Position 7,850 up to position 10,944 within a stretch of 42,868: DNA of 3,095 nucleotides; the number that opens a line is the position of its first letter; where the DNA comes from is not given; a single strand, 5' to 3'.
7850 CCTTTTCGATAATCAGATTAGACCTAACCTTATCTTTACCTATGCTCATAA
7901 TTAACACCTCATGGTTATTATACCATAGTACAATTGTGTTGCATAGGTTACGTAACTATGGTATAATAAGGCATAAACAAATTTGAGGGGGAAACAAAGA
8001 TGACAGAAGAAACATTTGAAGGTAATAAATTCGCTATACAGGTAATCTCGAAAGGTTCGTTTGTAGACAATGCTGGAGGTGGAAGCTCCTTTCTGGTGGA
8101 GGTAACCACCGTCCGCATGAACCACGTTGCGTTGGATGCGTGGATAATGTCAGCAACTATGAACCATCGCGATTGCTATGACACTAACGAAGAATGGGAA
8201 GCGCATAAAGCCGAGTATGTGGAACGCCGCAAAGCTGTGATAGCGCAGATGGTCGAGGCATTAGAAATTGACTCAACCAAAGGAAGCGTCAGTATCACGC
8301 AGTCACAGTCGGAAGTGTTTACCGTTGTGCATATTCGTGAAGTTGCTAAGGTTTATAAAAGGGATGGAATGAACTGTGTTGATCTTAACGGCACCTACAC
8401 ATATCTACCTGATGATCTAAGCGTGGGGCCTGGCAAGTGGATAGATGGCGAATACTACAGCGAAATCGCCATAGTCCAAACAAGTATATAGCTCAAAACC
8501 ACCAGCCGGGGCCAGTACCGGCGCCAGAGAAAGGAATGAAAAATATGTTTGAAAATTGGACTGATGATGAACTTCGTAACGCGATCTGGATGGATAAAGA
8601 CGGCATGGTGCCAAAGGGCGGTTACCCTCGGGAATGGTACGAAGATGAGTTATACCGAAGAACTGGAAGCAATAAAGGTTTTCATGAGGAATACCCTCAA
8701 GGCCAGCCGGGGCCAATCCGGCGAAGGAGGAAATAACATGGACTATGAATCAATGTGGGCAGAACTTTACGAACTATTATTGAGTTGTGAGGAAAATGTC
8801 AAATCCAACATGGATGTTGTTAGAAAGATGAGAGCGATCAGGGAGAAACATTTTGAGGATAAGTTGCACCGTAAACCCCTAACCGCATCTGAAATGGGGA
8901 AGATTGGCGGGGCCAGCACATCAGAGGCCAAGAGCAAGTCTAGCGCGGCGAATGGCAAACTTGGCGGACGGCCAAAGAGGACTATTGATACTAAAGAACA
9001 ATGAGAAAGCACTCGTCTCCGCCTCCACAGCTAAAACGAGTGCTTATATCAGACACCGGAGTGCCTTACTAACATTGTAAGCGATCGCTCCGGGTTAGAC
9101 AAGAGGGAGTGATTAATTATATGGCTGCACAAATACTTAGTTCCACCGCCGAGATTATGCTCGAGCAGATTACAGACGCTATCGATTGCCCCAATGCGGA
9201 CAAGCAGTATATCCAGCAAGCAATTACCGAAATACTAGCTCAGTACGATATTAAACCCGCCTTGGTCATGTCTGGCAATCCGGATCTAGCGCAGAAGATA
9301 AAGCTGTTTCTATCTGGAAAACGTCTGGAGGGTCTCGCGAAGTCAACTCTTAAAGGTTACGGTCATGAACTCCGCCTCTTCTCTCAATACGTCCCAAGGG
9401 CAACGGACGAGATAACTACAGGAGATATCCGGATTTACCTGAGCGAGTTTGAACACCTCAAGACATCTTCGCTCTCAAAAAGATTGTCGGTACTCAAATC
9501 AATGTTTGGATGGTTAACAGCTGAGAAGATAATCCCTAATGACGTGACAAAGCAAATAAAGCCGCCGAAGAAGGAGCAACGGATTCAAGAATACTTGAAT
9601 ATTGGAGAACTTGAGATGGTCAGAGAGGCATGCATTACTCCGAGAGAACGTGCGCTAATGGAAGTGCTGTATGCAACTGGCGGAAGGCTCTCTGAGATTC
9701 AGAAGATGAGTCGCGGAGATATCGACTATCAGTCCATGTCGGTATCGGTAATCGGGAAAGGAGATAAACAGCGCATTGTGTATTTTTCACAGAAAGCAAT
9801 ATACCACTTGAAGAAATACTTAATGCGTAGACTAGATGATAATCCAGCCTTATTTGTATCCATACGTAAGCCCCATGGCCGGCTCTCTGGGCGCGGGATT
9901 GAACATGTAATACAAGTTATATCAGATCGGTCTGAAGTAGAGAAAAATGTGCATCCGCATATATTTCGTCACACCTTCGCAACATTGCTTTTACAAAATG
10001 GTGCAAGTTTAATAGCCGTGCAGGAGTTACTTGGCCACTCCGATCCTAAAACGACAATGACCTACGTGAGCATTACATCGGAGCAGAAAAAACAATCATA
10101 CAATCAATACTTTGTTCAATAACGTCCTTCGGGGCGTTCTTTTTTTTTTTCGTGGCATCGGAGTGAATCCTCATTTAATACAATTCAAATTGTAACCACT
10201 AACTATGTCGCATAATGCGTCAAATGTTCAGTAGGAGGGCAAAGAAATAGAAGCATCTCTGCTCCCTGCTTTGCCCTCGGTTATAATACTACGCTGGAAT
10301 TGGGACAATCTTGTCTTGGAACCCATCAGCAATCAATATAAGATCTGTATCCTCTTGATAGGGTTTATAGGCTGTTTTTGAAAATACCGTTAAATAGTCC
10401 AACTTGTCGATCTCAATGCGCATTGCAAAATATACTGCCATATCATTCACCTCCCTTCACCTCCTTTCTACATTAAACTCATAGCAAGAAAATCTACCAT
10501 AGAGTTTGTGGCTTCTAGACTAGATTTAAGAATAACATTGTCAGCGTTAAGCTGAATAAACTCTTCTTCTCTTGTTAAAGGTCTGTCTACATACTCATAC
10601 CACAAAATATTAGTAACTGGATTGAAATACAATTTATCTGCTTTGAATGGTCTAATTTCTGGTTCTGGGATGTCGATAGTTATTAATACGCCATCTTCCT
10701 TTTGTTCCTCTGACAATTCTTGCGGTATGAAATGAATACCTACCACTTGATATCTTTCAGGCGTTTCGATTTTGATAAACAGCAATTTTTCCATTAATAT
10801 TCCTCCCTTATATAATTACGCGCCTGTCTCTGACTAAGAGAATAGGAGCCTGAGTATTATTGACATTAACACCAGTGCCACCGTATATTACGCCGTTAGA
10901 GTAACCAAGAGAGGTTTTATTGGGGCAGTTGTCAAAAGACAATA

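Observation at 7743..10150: A self-contained plus-strand cassette with its own RHH regulator and recombinase lies between the tail and lysis modules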

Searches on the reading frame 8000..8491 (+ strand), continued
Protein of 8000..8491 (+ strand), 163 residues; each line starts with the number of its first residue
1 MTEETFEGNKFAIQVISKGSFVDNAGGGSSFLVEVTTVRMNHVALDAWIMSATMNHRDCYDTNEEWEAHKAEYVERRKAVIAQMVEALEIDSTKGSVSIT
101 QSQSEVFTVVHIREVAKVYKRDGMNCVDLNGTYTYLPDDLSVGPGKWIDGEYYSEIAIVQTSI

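Call 42: fold_search(model_id=the predicted structure, library=viral)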
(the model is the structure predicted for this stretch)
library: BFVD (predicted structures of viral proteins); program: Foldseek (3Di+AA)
matches with E <= 10: 718; with E <= 0.001: 1
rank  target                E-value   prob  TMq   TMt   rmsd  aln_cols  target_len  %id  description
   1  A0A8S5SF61            1.3e-07  1.00  0.54  0.76   2.8       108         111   27  Uncharacterized protein [Caudovirales sp. ctrNG92]
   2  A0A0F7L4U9            3.7e-02  0.66  0.22  0.21  11.3       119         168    8  Uncharacterized protein [uncultured marine virus]
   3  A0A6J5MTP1            4.1e-02  0.41  0.21  0.21   9.1       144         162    8  Uncharacterized protein [uncultured Caudovirales phage]
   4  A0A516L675            4.9e-02  0.38  0.20  0.20   9.4       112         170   11  (no name in the UniProt tables at hand)
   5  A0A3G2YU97            5.2e-02  0.82  0.29  0.39   8.3       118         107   13  (no name in the UniProt tables at hand)
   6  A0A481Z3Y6            5.5e-02  0.60  0.22  0.11  11.6       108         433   10  Uncharacterized protein [Pithovirus LCPAC102]
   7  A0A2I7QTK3            5.5e-02  0.12  0.17  0.11  19.6       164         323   16  (no name in the UniProt tables at hand)
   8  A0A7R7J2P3            6.5e-02  0.80  0.27  0.25  10.0       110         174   11  (no name in the UniProt tables at hand)
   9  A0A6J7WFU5            6.8e-02  0.30  0.20  0.19  10.3       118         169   12  Uncharacterized protein [uncultured Caudovirales phage]
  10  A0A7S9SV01            7.2e-02  0.90  0.28  0.21  12.9       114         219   10  (no name in the UniProt tables at hand)
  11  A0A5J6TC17            7.6e-02  0.97  0.29  0.47   9.3       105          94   10  (no name in the UniProt tables at hand)
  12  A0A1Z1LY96            7.6e-02  0.54  0.21  0.12  15.3       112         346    9  Uncharacterized protein [Serratia phage CBH8]
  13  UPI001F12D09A         7.6e-02  0.41  0.20  0.25  12.9       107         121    8  (no name look-up for this kind of identifier)
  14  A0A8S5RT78            8.6e-02  0.51  0.23  0.25   9.9       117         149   14  Uncharacterized protein [Caudovirales sp. gcode 4]
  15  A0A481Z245            8.6e-02  0.47  0.26  0.12  11.7       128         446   10  Uncharacterized protein [Pithovirus LCPAC101]
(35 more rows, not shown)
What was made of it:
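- Tried and rejected: One uncharacterised viral hit (call 42).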

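Call 64: find_encoding_contigs(protein=P0002, flank=10000, max_places=3)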
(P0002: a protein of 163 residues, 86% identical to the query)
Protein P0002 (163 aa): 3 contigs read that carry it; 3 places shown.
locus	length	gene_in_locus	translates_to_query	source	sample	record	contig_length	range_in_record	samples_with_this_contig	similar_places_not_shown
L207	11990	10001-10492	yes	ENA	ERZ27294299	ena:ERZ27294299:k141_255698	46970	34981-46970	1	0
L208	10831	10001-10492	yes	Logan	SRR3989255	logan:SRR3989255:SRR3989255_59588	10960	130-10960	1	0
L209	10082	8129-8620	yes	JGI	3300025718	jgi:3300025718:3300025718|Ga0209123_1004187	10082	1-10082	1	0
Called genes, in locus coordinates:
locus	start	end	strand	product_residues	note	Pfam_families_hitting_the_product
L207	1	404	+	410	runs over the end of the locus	PF14659:Phage_int_SAM_3, PF00589:Phage_integrase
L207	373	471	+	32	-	-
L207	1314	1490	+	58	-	PF01381:HTH_3 (weak), PF13443:HTH_26 (weak)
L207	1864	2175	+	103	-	-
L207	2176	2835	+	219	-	PF01551:Peptidase_M23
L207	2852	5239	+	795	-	PF13173:AAA_14 (faint)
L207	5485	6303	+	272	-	-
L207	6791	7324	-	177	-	-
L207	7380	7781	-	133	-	-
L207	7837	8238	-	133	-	-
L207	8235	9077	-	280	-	PF01520:Amidase_3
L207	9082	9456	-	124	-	-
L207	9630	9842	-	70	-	PF13443:HTH_26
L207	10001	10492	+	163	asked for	-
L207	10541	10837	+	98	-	-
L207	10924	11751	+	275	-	PF02899:Phage_int_SAM_1, PF13495:Phage_int_SAM_4 (weak), PF00589:Phage_integrase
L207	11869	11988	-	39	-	?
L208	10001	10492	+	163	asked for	-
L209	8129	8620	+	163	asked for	-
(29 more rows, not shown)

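Call 96: search_protein_families(library=pfam, alignment_id=A1, max_evalue=1)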
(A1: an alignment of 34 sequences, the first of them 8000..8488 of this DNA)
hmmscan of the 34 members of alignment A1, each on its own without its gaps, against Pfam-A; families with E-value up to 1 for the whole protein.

A. member 1, window:8000-8488:+ (163 aa): 1 family
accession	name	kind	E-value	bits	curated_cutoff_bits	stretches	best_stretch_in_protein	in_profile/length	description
PF18138.6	bacHORMA_1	-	0.044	14.1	35.6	1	98-132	2-36/169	Bacterial HORMA domain family 1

B. families by the number of members that match (of 34 scanned): 23 families
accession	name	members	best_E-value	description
PF03969.22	AFG1_ATPase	5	0.018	AFG1-like ATPase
PF21606.3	BgaA-like_CBM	2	0.0021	Beta-galactosidase-like, Galactose-binding domain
PF05495.17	zf-CHY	2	0.02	CHY zinc finger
PF19646.4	DUF6149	2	0.05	Family of unknown function (DUF6149)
PF15556.11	Zwint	2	0.082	ZW10 interactor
PF04080.19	Per1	1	0.023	Per1-like family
PF00129.23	MHC_I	1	0.026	Class I Histocompatibility antigen, domains alpha 1 and 2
PF14223.13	Retrotran_gag_2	1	0.028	gag-polypeptide of LTR copia-type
PF10865.14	DUF2703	1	0.036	Domain of unknown function (DUF2703)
PF11536.14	DUF3226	1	0.04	Protein of unknown function (DUF3226)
PF18138.6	bacHORMA_1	1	0.044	Bacterial HORMA domain family 1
PF09851.14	SHOCT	1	0.065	Short C-terminal domain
PF25762.1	HAUS1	1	0.074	HAUS augmin-like complex subunit 1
PF01731.26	Arylesterase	1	0.079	Arylesterase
PF22417.1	Hmr1_E-cad-like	1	0.082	Cadherin-related hmr-1 E-cadherin-like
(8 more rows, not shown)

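Call 97: search_protein_families(library=phrogs, alignment_id=A1, max_evalue=0.01)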
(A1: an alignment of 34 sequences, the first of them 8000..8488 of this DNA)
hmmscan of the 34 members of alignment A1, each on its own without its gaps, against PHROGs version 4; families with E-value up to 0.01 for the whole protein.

A. member 1, window:8000-8488:+ (163 aa): 0 families

B. families by the number of members that match (of 34 scanned): 1 family
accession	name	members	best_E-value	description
phrog_1002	-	3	0.00097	tail fiber chaperone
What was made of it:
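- Tried and rejected: Family scans of all ORF1 homologues: nothing consistent (calls 96, 97).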

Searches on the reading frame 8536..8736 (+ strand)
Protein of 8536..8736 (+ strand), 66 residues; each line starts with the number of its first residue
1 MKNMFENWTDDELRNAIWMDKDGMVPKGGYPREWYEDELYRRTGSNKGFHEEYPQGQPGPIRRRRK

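Call 10: search_protein_families(library=pfam, proteins=[window:8536-8736:+], max_evalue=0.1)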
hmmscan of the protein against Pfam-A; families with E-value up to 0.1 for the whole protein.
window:8536-8736:+ (66 aa): 0 families

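Call 11: search_protein_families(library=phrogs, proteins=[window:8536-8736:+], max_evalue=0.1)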
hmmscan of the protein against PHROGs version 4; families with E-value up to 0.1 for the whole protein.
window:8536-8736:+ (66 aa): 0 families

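Call 22: search_protein_families(library=ncbifam, proteins=[window:8536-8736:+], max_evalue=0.01)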
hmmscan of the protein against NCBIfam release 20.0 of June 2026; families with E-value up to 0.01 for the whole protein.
window:8536-8736:+ (66 aa): 0 families

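Call 23: search_protein_families(library=padloc, proteins=[window:8536-8736:+], max_evalue=0.1)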
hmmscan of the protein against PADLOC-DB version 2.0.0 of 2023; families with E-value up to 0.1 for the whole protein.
window:8536-8736:+ (66 aa): 0 families
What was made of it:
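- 8536..8736 (+): 66-aa ORF of unknown function. Its last 12 codons (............) are encoded by E copy 2 and the following RBS. No family hit (calls 10, 11, 22, 23).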

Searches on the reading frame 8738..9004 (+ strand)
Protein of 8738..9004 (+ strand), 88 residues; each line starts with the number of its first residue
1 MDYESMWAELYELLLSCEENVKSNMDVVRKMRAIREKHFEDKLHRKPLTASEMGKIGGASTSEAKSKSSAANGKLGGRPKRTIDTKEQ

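Call 10: search_protein_families(library=pfam, proteins=[window:8738-9004:+], max_evalue=0.1)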
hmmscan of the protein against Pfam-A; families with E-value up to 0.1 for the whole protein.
window:8738-9004:+ (88 aa): 0 families

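Call 11: search_protein_families(library=phrogs, proteins=[window:8738-9004:+], max_evalue=0.1)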
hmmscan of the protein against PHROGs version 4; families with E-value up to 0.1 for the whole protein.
window:8738-9004:+ (88 aa): 0 families

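Call 22: search_protein_families(library=ncbifam, proteins=[window:8738-9004:+], max_evalue=0.01)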
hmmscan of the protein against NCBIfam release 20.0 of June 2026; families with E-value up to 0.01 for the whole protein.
window:8738-9004:+ (88 aa): 0 families

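Call 23: search_protein_families(library=padloc, proteins=[window:8738-9004:+], max_evalue=0.1)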
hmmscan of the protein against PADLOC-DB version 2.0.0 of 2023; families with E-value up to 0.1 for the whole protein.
window:8738-9004:+ (88 aa): 0 families

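Call 61: find_homologous_proteins(query=window:8738-9001:+, max_evalue=0.01)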
Query window:8738-9001:+ (88 aa): 20 proteins with E <= 0.01 among 38 candidates.
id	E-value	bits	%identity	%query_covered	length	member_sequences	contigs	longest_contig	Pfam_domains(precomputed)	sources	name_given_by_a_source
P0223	1.0e-49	184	100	100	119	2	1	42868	-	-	-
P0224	1.1e-23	101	64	93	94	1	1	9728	-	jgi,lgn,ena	-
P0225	1.7e-12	65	59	70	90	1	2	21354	-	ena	-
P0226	2.3e-6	46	72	41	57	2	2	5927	-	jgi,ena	-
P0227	4.5e-6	45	74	40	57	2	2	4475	-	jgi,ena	-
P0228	5.8e-6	44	71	40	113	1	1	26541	-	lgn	-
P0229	5.6e-5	41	76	38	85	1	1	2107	-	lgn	-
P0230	1.1e-4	40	60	49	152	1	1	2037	-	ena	-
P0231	1.7e-4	40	71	40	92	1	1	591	-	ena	-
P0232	2.5e-4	39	42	83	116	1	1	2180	-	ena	-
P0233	4.0e-4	39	75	36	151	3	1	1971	PF10387.15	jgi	jgi:Protein of unknown function (DUF2442)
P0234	1.1e-3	37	70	38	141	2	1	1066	PF10387.15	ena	-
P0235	3.3e-3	36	68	39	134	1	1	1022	-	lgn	-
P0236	4.0e-3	35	59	42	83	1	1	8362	-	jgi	-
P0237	4.0e-3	35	61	38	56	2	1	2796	-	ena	-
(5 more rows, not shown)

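Call 62: find_encoding_contigs(protein=P0224, flank=6000, max_places=2)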
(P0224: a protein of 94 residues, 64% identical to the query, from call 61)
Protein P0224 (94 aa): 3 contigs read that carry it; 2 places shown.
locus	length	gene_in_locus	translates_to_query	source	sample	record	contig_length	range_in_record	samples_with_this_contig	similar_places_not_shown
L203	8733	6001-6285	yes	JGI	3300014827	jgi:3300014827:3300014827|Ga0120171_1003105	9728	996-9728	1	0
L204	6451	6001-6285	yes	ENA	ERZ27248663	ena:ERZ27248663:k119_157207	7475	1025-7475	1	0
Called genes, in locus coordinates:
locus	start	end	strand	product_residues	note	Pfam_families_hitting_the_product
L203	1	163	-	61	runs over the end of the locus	-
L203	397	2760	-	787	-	PF13173:AAA_14 (faint)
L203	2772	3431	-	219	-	PF01551:Peptidase_M23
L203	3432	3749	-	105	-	-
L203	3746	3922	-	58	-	-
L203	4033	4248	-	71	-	PF12844:HTH_19, PF13443:HTH_26, PF01381:HTH_3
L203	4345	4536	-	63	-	PF13744:HTH_37, PF01381:HTH_3, PF13443:HTH_26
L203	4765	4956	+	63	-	PF12844:HTH_19, PF13560:HTH_31, PF13443:HTH_26, PF01381:HTH_3, PF13413:HTH_25 (weak)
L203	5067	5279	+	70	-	-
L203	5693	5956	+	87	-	-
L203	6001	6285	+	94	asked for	-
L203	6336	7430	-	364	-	PF14659:Phage_int_SAM_3, PF00589:Phage_integrase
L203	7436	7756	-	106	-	PF13560:HTH_31, PF12844:HTH_19, PF01381:HTH_3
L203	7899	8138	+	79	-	PF01381:HTH_3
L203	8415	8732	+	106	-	?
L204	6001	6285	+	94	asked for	-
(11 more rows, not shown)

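Call 63: find_encoding_contigs(protein=P0225, flank=6000, max_places=2)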
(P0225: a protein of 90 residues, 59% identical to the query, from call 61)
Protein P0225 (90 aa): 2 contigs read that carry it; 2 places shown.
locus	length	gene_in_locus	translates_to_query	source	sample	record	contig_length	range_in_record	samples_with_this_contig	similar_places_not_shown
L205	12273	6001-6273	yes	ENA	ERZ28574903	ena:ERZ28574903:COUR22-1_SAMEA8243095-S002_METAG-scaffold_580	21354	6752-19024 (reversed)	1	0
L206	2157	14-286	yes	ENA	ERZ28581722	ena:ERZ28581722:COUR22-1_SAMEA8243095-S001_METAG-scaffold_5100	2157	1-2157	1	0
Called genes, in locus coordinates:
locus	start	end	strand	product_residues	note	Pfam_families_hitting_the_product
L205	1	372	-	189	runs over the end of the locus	-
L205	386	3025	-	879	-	PF07819:PGAP1, PF02450:LCAT, PF05057:DUF676 (weak), PF00561:Abhydrolase_1 (weak)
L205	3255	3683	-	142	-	-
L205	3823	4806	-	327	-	PF01510:Amidase_2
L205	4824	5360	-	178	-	-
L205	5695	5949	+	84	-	-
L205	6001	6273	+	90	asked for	-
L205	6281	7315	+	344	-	PF02899:Phage_int_SAM_1, PF13495:Phage_int_SAM_4 (weak), PF00589:Phage_integrase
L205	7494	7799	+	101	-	-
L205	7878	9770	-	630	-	-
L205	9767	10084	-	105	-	-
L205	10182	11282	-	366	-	PF01757:Acyl_transf_3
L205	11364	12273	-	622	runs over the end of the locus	-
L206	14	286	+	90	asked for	-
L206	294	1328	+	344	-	PF02899:Phage_int_SAM_1, PF13495:Phage_int_SAM_4 (weak), PF00589:Phage_integrase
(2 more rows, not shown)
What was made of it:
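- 8738..9004 (+): 88-aa ORF: a helical N-terminal part plus a Gly/Lys-rich GRP-containing tail (AT-hook-like by inspection). Calls 62-63: one homologue lies directly upstream of a Xer-like recombinase at a tail/lysis junction (L205) and the other next to a canonical integrase (L203).
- Checked: Homologues of the 88-aa protein start at the same Met (calls 61-63).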

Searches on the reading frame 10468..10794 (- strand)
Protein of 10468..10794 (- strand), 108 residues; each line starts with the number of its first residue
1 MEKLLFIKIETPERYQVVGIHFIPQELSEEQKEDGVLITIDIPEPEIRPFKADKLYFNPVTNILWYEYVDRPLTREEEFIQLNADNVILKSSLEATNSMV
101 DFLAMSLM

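Call 10: search_protein_families(library=pfam, proteins=[window:10468-10794:-], max_evalue=0.1)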
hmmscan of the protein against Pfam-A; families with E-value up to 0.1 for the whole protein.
window:10468-10794:- (108 aa): 0 families

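Call 11: search_protein_families(library=phrogs, proteins=[window:10468-10794:-], max_evalue=0.1)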
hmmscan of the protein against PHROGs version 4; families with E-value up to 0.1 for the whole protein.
window:10468-10794:- (108 aa): 4 families
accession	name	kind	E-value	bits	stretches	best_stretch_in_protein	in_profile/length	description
phrog_3834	-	unknown function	2e-13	51.3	1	13-106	14-101/105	-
phrog_17807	-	unknown function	4e-06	27.9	1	55-93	59-97/115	-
phrog_20961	-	unknown function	0.037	15.2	1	26-78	14-64/104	-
phrog_4417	-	unknown function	0.085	12.9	1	51-92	64-106/293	-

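Call 81: find_related_loci(query=window:10468-10791:-, collection=viral_contigs, flank=6000)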
Query window:10468-10791:- (107 aa) in viral_contigs; peptide patterns used: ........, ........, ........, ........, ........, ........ (x = any residue, [..] = any of these).
14 stretches matched a pattern, but none encodes a relative of the query by tblastn (E <= 1e-3).
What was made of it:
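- Tried and rejected: A search for relatives through the 108-aa tail-associated protein found nothing (call 81).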
